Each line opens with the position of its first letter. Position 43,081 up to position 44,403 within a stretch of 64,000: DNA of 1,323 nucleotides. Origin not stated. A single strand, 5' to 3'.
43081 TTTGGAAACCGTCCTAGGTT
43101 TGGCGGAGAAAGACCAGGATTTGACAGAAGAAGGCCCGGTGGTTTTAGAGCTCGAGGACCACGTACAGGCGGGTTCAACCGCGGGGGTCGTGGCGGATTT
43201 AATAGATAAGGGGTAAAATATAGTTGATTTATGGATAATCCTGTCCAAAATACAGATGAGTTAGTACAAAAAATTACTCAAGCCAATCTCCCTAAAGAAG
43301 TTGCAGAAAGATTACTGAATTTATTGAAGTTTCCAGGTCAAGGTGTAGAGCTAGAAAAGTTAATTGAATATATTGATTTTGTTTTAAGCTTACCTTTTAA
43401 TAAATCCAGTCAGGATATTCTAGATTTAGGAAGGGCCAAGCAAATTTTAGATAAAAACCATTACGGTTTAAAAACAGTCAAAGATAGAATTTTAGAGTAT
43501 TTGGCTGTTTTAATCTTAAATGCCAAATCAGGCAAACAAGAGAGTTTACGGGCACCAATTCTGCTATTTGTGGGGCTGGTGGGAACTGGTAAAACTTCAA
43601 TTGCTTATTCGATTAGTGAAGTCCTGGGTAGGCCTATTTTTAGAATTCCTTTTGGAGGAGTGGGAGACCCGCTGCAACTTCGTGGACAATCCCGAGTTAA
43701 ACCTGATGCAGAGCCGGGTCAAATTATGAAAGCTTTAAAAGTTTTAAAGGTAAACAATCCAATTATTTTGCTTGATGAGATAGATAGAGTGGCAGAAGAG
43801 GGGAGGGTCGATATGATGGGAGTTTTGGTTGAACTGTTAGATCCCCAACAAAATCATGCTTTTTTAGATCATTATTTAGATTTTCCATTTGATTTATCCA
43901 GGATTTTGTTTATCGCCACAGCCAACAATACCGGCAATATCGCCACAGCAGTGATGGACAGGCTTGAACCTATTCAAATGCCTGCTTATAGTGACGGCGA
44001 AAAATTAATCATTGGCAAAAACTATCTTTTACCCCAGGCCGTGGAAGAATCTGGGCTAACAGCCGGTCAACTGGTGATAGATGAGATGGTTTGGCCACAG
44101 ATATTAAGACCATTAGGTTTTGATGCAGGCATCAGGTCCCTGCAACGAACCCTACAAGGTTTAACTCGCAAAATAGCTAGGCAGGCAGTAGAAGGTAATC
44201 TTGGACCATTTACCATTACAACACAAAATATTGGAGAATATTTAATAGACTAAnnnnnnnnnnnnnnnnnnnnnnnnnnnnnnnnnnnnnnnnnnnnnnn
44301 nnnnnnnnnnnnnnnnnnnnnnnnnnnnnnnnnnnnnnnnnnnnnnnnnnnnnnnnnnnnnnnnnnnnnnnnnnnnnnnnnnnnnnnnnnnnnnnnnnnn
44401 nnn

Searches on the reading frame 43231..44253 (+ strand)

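Call 11: search_protein_families(library=pfam, proteins=[window:43231-44253:+], max_evalue=0.01)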
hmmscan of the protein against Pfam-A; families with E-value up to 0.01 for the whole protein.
window:43231-44253:+ (340 aa): 5 families
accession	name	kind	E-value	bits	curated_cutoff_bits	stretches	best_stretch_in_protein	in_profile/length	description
PF00004.35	AAA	-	1.1e-15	58.6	21.2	1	111-247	1-125/131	ATPase family associated with various cellular activities (AAA)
PF07728.20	AAA_5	-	1.7e-07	31.7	22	1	111-235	2-125/139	AAA domain (dynein-related subfamily)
PF22667.2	Lon_lid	-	2e-07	31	27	1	272-323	1-52/57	Lon protease AAA+ ATPase lid domain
PF08298.17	AAA_PrkA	-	0.0019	17.7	25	1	75-141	58-119/358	PrkA AAA domain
PF07724.20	AAA_2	-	0.0054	17.2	27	0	171-234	71-126/166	AAA domain (Cdc48 subfamily)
